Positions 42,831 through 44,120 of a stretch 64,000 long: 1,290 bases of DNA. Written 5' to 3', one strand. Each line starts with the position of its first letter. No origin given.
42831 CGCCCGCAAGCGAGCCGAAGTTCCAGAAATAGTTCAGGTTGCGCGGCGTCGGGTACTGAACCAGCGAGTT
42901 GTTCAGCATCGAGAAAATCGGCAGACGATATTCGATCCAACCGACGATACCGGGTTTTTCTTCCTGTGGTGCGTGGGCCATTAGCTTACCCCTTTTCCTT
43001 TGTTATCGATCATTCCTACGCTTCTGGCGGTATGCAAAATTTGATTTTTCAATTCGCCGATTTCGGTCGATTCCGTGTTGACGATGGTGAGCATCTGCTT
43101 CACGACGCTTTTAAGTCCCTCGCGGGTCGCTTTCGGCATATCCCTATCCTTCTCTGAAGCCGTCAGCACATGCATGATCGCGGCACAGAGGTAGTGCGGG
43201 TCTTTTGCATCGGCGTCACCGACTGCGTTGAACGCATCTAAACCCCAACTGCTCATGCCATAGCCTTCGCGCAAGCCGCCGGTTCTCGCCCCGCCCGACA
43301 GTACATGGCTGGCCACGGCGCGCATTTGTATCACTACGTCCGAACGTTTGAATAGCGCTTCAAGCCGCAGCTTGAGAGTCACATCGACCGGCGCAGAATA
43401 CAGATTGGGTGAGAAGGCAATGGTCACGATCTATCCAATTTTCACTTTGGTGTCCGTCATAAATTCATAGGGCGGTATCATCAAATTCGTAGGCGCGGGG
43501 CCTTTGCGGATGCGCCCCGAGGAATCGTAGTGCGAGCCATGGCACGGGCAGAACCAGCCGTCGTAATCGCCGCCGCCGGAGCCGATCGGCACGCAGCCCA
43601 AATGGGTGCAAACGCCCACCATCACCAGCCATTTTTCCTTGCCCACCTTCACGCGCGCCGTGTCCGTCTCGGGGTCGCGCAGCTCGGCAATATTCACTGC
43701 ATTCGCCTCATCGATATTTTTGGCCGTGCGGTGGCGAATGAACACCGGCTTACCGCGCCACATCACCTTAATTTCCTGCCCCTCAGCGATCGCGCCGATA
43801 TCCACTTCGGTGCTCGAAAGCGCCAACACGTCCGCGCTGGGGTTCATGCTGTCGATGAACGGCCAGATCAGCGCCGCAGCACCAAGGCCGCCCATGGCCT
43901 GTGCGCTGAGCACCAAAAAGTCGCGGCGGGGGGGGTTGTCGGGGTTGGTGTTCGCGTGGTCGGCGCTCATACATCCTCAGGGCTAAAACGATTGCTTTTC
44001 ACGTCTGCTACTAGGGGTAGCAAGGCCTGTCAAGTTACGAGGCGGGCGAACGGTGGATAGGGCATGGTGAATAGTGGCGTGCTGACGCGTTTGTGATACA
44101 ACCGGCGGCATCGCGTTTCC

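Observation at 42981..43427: Unknown 148-codon ORF wedged inside the petA-petB-petC (cytochrome bc1) operon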

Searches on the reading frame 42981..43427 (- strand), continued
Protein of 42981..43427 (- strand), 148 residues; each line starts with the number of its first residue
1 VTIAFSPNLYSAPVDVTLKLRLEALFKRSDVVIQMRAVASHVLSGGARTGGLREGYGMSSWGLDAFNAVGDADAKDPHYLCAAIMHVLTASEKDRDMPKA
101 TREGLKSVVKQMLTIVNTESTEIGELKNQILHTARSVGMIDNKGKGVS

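Call 44: find_encoding_contigs(protein=P0009, flank=5000, max_places=3)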
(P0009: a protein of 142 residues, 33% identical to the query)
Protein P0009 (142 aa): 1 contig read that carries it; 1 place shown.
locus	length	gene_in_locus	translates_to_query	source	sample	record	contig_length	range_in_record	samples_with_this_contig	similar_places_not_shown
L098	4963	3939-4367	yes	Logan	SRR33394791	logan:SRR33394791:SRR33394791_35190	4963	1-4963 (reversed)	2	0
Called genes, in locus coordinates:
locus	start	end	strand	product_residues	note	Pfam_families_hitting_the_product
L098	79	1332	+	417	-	PF07690:MFS_1, PF13000:Acatn, PF13347:MFS_2 (weak), PF07690:MFS_1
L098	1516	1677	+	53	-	-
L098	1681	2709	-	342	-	PF01218:Coprogen_oxidas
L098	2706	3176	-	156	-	PF00588:SpoU_methylase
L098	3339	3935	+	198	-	PF10399:UCR_Fe-S_N, PF00355:Rieske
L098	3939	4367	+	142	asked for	-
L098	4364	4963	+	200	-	?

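Call 45: find_encoding_contigs(protein=P0004, flank=5000, max_places=2)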
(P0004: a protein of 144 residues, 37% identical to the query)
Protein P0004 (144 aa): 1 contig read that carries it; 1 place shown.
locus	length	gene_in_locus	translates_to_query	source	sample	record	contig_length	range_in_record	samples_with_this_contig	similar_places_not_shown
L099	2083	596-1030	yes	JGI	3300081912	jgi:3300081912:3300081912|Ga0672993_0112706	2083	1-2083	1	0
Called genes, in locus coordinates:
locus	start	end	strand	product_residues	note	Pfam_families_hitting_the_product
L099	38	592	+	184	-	PF10399:UCR_Fe-S_N, PF00355:Rieske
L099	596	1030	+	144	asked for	-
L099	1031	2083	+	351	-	?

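Call 46: find_encoding_contigs(protein=P0006, flank=5000, max_places=2)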
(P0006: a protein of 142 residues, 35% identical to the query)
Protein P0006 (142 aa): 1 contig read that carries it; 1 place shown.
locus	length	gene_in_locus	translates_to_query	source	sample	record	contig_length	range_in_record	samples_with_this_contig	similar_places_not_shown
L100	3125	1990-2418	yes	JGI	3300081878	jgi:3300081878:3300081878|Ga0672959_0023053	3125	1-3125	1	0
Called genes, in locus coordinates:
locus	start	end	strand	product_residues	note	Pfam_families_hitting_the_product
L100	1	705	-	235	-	?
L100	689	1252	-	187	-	PF00588:SpoU_methylase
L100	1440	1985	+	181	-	PF10399:UCR_Fe-S_N, PF00355:Rieske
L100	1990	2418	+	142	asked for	-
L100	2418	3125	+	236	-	?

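Call 47: fold_search(model_id=the predicted structure, library=viral)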
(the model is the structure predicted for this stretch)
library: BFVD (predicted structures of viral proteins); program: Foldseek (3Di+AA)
matches with E <= 10: 192; with E <= 0.001: 0
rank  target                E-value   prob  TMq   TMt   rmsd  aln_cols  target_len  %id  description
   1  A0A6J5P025            1.0e+00  0.20  0.28  0.28   7.6       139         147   16  Uncharacterized protein [uncultured Caudovirales phage]
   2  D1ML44                1.3e+00  0.30  0.36  0.29   7.8       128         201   16  N2 protein (Fragment) [Tenuivirus oryzabrevis]
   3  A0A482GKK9            1.4e+00  0.15  0.21  0.29  12.6       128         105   11  Uncharacterized protein [Escherichia phage vB_EcoM_Goslar]
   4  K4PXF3                1.6e+00  0.08  0.25  0.21  16.7       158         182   15  Uncharacterized protein [Edwardsiella phage IW-1]
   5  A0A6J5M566            1.7e+00  0.06  0.21  0.19  15.6       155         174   13  Uncharacterized protein (Fragment) [uncultured Caudovirales phage]
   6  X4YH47                1.7e+00  0.16  0.27  0.35  17.9       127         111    9  Uncharacterized protein [Lactococcus phage P162]
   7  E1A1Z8                1.7e+00  0.13  0.23  0.34  15.9       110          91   10  Uncharacterized protein [Aeromonas phage phiAS5]
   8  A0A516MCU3            1.7e+00  0.06  0.19  0.20  18.0       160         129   17  (no name in the UniProt tables at hand)
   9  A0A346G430            1.8e+00  0.35  0.29  0.12   6.1        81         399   15  (no name in the UniProt tables at hand)
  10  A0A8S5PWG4            1.8e+00  0.08  0.23  0.20  16.0       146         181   13  PROTEIN/RNA Complex, archaeal, ribosomal, 50S, protein.0A [Myoviridae sp. ctWiL39]
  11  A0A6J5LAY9            1.9e+00  0.14  0.31  0.07  16.1       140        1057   14  Uncharacterized protein [uncultured Caudovirales phage]
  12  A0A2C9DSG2            1.9e+00  0.08  0.25  0.12  14.1       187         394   11  Uncharacterized protein [Western grey kangaroopox virus]
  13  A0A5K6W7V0            2.0e+00  0.08  0.23  0.19  19.3       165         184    8  C protein [Bat paramyxovirus]
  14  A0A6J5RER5            2.1e+00  0.14  0.29  0.33  16.0       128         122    5  Uncharacterized protein [uncultured Caudovirales phage]
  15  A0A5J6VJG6            2.1e+00  0.04  0.17  0.10  17.1       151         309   11  Uncharacterized protein [Megaviridae environmental sample]
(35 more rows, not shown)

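Call 54: search_protein_families(library=pfam, proteins=[P0008, P0010], max_evalue=0.01)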
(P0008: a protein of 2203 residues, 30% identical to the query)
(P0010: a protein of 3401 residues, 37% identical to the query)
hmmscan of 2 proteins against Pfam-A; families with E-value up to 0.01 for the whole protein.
P0008 (2203 aa): 2 families
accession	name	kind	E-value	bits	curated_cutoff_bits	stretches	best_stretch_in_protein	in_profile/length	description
PF13093.11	FTA4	-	8.5e-08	32.7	24.8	0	1920-1964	130-174/199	Kinetochore complex Fta4 of Sim4 subunit, or CENP-50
PF09177.16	STX6_10_61_N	-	2.4e-06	28.4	29.4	0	480-515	35-66/99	Syntaxin 6/10/61, N-terminal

P0010 (3401 aa): 7 families
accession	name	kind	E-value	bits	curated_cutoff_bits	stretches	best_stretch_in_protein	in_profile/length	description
PF09479.16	Flg_new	-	5.4e-301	971.8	27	36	1425-1490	1-65/65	Listeria-Bacteroides repeat domain (List_Bact_rpt)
PF21817.3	CapR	-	1.9e-10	41.2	24.2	0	1789-1806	11-27/67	CapR homology domain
PF08877.16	MepB-like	-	2.1e-07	31.1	27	0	495-524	26-55/122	MepB-like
PF18998.6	Flg_new_2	-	2.7e-07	30.9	23.6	0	1570-1621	10-72/73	Divergent InlB B-repeat domain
PF10378.14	RRM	-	4.1e-06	26.8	21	0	539-552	4-17/52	Putative RRM domain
PF21615.3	CBM-like_2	-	2.2e-05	24.9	27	0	2379-2420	8-52/126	Carbohydrate binding module-like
PF24991.2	Ig_NUP210_4th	-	0.001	19.2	25.2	0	3231-3273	13-55/79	NUP210 forth Ig-like domain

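Call 59: search_protein_families(library=phrogs, alignment_id=A2, max_evalue=0.1)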
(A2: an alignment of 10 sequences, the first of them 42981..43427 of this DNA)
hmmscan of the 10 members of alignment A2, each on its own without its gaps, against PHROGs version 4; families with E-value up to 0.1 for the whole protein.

A. member 1, window:42981-43427:- (148 aa): 0 families

B. families by the number of members that match (of 10 scanned): 0 families

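Call 60: search_protein_families(library=padloc, alignment_id=A2, max_evalue=0.1)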
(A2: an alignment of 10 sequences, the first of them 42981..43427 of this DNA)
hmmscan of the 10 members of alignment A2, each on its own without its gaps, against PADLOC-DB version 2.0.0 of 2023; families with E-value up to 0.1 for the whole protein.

A. member 1, window:42981-43427:- (148 aa): 0 families

B. families by the number of members that match (of 10 scanned): 0 families

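Call 61: search_protein_families(library=pfam, alignment_id=A2, max_evalue=1)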
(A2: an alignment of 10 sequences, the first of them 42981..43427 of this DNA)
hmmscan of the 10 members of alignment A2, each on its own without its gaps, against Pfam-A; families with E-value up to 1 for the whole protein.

A. member 1, window:42981-43427:- (148 aa): 0 families

B. families by the number of members that match (of 10 scanned): 4 families
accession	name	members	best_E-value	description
PF02466.24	Tim17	1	0.015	Tim17/Tim22/Tim23/Pmp24 family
PF01599.25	Ribosomal_S27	1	0.057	Ribosomal protein S27a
PF15184.11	TOM6p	1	0.079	Mitochondrial import receptor subunit TOM6 homolog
PF04940.18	BLUF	1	0.14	Sensors of blue-light using FAD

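Call 68: list_cluster_members(proteins=[P0002, P0003, P0004, P0005, P0006, P0007, P0009, P0011, P0012, window:42981-43427:-])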
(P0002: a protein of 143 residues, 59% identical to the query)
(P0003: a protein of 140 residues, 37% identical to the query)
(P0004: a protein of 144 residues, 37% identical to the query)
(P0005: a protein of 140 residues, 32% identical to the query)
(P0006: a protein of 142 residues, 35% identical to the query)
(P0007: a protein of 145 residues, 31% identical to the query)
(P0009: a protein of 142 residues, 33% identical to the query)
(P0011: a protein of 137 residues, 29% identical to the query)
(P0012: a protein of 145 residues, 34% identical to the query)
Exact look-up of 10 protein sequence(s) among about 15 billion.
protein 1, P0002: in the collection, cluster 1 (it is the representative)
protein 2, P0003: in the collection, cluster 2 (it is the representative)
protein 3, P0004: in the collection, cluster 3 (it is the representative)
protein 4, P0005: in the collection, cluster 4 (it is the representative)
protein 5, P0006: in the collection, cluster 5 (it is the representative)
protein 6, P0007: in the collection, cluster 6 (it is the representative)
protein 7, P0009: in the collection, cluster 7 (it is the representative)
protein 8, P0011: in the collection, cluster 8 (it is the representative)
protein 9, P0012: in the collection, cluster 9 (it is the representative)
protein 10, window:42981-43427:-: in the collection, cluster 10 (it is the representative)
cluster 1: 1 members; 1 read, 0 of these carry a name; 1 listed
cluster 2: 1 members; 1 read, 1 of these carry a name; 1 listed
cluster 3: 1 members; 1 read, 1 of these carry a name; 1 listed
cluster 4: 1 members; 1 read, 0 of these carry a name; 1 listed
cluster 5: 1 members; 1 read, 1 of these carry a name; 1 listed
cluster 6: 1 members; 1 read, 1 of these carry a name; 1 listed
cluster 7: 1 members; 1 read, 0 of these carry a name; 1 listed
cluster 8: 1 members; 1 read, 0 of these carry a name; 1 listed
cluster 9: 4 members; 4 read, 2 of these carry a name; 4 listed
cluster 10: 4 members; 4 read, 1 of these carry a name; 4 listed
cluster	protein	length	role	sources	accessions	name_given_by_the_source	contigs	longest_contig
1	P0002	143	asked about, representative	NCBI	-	-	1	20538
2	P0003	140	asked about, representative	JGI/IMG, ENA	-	hypothetical protein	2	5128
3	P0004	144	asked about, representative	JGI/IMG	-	hypothetical protein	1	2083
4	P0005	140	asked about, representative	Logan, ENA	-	-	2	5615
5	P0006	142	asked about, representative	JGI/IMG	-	hypothetical protein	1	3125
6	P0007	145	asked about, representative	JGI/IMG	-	hypothetical protein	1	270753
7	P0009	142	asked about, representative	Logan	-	-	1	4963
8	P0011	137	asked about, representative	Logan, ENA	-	-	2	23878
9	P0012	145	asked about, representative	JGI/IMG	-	hypothetical protein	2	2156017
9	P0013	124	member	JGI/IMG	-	hypothetical protein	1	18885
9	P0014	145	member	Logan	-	-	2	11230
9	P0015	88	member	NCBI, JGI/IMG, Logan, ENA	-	-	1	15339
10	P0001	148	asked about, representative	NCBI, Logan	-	-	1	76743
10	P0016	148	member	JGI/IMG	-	hypothetical protein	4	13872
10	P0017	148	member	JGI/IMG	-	-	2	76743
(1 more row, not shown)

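Call 70: find_encoding_contigs(protein=P0016, flank=6000, max_places=3)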
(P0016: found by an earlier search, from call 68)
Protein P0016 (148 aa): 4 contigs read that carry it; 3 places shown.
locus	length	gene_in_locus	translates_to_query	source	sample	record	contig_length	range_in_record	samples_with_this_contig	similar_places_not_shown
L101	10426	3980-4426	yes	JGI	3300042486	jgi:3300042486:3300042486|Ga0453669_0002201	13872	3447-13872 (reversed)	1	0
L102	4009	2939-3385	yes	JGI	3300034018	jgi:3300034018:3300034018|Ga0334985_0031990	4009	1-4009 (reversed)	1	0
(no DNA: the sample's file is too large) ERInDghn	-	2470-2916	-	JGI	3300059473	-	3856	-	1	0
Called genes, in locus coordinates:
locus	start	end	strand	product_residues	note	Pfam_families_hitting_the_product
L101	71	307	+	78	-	-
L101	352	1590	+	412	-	PF07690:MFS_1, PF13000:Acatn, PF07690:MFS_1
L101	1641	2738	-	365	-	PF01218:Coprogen_oxidas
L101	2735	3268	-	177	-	PF00588:SpoU_methylase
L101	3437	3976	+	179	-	PF10399:UCR_Fe-S_N, PF00355:Rieske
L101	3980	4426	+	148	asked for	-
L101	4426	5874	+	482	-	PF00033:Cytochrome_B, PF13631:Cytochrom_B_N_2, PF00032:Cytochrom_B_C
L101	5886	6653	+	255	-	PF02167:Cytochrom_C1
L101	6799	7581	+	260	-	PF02673:BacA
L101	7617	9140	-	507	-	PF03023:MurJ, PF01554:MatE (weak)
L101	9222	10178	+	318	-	PF06574:FAD_syn, PF01687:Flavokinase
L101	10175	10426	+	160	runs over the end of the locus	PF01252:Peptidase_A8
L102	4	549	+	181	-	PF07690:MFS_1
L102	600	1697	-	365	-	PF01218:Coprogen_oxidas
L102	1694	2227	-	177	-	PF00588:SpoU_methylase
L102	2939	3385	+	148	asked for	-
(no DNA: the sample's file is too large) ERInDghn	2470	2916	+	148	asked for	-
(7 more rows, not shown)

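Call 80: find_related_loci(query=window:42981-43427:-, collection=viral_contigs, flank=3000)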
Query window:42981-43427:- (148 aa) in viral_contigs; peptide patterns used: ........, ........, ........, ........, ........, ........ (x = any residue, [..] = any of these).
6 stretches matched a pattern, but none encodes a relative of the query by tblastn (E <= 1e-3).

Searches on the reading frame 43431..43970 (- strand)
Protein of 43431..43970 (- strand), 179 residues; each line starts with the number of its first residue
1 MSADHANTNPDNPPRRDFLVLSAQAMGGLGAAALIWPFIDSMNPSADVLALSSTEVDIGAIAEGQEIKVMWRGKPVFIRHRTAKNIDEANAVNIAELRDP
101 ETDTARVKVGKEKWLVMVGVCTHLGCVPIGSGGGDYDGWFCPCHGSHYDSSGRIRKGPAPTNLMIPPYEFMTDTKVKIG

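Call 3: search_protein_families(library=pfam, proteins=[window:43431-43970:-], max_evalue=1)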
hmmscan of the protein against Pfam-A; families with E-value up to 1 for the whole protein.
window:43431-43970:- (179 aa): 3 families
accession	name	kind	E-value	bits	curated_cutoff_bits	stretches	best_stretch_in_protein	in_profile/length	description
PF10399.14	UCR_Fe-S_N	-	1e-15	57.2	24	1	9-45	5-41/41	Ubiquitinol-cytochrome C reductase Fe-S subunit TAT signal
PF00355.32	Rieske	-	1.1e-10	41.7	20.3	1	104-163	26-84/88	Rieske [2Fe-2S] domain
PF08141.18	SspH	-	0.074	13.7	25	1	65-101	14-46/58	Small acid-soluble spore protein H family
